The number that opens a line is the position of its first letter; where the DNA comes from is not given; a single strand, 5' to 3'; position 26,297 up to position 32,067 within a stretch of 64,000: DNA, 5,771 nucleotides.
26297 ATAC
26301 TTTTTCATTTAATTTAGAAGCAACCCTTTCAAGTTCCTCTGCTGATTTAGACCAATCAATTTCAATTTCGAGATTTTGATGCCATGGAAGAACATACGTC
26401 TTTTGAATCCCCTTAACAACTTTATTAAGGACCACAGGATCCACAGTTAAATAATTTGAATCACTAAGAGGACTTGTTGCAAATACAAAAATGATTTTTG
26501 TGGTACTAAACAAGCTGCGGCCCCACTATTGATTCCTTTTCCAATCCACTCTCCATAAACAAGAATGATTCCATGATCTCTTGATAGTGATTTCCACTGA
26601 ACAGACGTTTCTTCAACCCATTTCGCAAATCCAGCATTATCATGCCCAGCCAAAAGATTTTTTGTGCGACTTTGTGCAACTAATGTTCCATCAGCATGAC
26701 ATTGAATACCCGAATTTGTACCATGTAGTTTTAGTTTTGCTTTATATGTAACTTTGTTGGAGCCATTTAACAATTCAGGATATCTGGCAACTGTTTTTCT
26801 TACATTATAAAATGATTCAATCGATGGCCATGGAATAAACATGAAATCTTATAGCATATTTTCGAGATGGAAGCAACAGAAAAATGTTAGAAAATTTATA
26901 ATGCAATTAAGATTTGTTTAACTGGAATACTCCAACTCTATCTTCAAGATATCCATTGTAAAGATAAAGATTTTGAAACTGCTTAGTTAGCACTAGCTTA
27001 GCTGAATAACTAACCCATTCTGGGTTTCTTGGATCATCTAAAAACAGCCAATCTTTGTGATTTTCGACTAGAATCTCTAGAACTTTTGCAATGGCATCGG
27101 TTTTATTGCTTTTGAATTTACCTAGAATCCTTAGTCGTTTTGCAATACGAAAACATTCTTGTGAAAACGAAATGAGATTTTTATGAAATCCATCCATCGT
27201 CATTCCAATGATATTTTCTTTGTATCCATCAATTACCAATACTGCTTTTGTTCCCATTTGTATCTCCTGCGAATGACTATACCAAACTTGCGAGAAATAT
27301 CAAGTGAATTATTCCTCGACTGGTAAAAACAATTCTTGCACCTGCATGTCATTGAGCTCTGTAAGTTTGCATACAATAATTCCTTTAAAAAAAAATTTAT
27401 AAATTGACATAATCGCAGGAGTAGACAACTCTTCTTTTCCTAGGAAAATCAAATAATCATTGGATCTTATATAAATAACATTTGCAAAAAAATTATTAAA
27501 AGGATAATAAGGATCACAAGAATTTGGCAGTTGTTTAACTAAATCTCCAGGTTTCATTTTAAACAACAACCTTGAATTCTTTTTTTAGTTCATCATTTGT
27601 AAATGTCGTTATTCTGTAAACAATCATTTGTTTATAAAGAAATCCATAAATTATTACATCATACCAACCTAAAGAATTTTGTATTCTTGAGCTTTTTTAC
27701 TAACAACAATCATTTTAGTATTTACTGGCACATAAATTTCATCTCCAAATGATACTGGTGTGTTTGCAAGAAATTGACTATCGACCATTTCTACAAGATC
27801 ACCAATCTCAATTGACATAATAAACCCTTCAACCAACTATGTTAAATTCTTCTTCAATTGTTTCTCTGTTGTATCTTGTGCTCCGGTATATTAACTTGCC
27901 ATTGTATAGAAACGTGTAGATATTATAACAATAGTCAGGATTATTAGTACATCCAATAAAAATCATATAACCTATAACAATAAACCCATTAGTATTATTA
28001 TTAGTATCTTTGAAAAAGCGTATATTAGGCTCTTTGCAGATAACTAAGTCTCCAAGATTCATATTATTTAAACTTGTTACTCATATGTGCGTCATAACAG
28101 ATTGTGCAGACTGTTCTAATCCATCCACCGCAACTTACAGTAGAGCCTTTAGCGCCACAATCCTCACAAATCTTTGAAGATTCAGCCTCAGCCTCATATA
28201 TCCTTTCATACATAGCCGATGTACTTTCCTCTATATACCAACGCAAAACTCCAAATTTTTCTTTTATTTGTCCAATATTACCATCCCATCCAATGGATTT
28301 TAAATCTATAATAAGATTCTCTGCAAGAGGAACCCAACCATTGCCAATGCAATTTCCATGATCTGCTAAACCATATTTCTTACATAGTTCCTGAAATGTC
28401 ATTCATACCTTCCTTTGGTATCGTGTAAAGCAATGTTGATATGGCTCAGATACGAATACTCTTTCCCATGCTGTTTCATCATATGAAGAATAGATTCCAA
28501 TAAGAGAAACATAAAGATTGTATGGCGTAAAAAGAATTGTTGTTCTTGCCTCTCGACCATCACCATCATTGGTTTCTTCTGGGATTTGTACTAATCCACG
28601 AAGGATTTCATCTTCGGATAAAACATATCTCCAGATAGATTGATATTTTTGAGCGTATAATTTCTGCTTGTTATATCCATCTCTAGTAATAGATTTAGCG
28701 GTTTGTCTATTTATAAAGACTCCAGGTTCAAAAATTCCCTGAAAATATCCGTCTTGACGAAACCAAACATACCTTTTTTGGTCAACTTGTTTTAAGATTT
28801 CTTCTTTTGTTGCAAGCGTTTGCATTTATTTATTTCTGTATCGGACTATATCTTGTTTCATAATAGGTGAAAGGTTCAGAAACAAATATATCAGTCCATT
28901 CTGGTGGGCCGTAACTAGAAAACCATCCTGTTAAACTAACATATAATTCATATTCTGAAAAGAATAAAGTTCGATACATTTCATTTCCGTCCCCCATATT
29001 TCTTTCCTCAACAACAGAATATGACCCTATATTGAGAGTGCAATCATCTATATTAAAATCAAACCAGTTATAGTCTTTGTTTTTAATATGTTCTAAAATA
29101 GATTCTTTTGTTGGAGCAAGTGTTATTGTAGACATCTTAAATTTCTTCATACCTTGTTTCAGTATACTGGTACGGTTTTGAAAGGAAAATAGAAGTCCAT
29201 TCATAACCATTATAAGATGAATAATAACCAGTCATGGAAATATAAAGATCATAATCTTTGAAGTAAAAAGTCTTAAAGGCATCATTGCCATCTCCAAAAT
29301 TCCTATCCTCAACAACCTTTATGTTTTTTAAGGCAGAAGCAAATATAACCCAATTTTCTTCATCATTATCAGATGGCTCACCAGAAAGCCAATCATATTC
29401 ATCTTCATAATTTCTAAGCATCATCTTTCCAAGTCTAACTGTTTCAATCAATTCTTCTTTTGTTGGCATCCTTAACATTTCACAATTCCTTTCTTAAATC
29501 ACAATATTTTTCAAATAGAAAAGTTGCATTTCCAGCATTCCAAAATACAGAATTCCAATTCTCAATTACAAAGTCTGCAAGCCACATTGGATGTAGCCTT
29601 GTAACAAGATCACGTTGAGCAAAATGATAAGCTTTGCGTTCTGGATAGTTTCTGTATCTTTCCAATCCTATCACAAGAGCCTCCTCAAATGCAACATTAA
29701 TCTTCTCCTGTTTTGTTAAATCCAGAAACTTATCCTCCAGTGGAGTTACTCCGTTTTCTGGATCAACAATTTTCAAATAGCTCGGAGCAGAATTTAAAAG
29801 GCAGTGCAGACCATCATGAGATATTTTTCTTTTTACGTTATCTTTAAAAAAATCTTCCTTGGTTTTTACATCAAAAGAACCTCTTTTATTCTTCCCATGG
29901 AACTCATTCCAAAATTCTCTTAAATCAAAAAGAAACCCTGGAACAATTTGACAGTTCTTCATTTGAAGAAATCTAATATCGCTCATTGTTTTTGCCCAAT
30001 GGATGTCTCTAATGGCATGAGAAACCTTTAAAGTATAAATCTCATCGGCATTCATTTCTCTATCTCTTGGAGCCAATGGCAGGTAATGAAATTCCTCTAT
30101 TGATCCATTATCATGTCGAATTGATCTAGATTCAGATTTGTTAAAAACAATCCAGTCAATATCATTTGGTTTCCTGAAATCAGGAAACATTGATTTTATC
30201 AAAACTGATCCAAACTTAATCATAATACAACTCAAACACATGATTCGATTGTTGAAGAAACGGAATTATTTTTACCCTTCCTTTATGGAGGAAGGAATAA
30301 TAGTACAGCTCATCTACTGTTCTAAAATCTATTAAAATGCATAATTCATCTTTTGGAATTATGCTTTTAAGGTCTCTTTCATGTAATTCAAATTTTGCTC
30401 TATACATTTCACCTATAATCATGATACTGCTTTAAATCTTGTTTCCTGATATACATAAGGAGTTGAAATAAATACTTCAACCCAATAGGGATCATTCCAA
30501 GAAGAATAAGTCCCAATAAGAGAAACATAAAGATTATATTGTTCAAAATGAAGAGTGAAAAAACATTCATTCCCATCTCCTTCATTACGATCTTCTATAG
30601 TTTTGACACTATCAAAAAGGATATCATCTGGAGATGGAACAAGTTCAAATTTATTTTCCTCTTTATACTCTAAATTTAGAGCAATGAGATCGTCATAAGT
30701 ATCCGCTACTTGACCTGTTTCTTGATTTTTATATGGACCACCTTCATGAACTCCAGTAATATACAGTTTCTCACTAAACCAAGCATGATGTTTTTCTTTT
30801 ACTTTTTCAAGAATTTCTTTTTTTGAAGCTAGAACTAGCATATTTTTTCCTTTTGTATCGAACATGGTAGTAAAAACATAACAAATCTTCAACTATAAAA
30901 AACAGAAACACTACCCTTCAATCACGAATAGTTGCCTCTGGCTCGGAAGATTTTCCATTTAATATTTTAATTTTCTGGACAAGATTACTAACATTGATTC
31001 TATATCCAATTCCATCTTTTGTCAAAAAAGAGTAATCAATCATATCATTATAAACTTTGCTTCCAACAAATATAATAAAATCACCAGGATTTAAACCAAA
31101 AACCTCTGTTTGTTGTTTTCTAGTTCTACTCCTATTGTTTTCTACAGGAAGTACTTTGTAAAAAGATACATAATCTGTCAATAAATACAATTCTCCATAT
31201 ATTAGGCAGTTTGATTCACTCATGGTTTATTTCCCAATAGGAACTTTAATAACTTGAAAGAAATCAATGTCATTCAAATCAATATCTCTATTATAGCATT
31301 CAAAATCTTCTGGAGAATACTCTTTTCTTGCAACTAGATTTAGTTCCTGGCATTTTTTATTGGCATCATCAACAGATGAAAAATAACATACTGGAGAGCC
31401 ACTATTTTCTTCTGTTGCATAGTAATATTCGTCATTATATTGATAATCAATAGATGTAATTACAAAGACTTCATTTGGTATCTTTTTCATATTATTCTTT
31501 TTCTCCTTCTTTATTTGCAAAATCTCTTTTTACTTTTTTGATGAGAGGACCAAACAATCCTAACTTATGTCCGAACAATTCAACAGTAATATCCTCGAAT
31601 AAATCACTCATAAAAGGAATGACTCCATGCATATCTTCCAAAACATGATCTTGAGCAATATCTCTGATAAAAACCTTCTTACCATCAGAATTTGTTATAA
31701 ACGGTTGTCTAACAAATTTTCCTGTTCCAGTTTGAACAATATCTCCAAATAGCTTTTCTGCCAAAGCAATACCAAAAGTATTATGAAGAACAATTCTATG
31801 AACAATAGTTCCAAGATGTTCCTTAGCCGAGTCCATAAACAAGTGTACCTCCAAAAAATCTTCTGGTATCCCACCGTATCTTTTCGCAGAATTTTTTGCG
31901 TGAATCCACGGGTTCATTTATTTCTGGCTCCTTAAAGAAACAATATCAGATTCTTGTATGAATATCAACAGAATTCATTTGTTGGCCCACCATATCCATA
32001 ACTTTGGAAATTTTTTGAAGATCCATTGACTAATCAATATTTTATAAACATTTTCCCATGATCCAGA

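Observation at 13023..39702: Expansion of at least 30 paralogs of an unassigned small-protein family (GxLY ... DWLIYLG ... FLxKG ... FxxIS)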

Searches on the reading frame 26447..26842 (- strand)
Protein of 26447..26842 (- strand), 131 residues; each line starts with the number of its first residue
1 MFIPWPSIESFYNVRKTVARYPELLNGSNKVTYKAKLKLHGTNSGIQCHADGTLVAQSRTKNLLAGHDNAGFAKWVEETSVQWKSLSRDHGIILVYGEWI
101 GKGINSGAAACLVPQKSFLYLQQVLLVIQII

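Call 37: search_protein_families(library=pfam, max_evalue=0.01, proteins=[window:26447-26842:-])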
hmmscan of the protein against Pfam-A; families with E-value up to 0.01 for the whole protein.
window:26447-26842:- (131 aa): 1 family
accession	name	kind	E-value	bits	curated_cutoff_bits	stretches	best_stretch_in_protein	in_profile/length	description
PF09414.15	RNA_ligase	-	1.1e-07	32.6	27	1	36-104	6-79/171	RNA ligase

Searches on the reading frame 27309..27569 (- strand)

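Call 7: search_protein_families(library=pfam, max_evalue=1, proteins=[window:27309-27569:-])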
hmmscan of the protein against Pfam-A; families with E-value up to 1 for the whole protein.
window:27309-27569:- (86 aa): 0 families

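Call 8: search_protein_families(library=phrogs, max_evalue=1, proteins=[window:27309-27569:-])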
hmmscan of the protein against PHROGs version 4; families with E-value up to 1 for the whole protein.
window:27309-27569:- (86 aa): 2 families
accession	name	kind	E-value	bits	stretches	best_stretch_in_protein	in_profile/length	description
phrog_31973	-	unknown function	0.13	13.6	1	45-70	26-54/67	-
phrog_25928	-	unknown function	0.19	12.9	0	4-21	3-20/61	-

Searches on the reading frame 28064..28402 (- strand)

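Call 37: search_protein_families(library=pfam, max_evalue=0.01, proteins=[window:28064-28402:-])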
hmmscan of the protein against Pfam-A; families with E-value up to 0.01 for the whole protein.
window:28064-28402:- (112 aa): 1 family
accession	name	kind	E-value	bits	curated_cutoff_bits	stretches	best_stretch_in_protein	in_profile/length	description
PF01412.23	ArfGap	-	0.0095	16.5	28.7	0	73-108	10-45/117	Putative GTPase activating protein for Arf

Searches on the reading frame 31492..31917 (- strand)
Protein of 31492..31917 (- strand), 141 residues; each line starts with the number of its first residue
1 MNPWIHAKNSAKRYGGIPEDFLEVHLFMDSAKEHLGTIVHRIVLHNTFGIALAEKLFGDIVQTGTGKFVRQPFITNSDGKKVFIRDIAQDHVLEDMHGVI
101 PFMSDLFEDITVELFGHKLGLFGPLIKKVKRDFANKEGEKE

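Call 38: search_protein_families(library=pfam, max_evalue=0.01, proteins=[window:31492-31917:-])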
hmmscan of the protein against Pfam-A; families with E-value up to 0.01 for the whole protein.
window:31492-31917:- (141 aa): 1 family
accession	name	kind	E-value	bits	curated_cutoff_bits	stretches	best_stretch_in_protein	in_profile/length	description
PF21866.1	DUF6915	-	9.3e-31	106.4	27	1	1-113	1-99/102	Domain of unknown function (DUF6915)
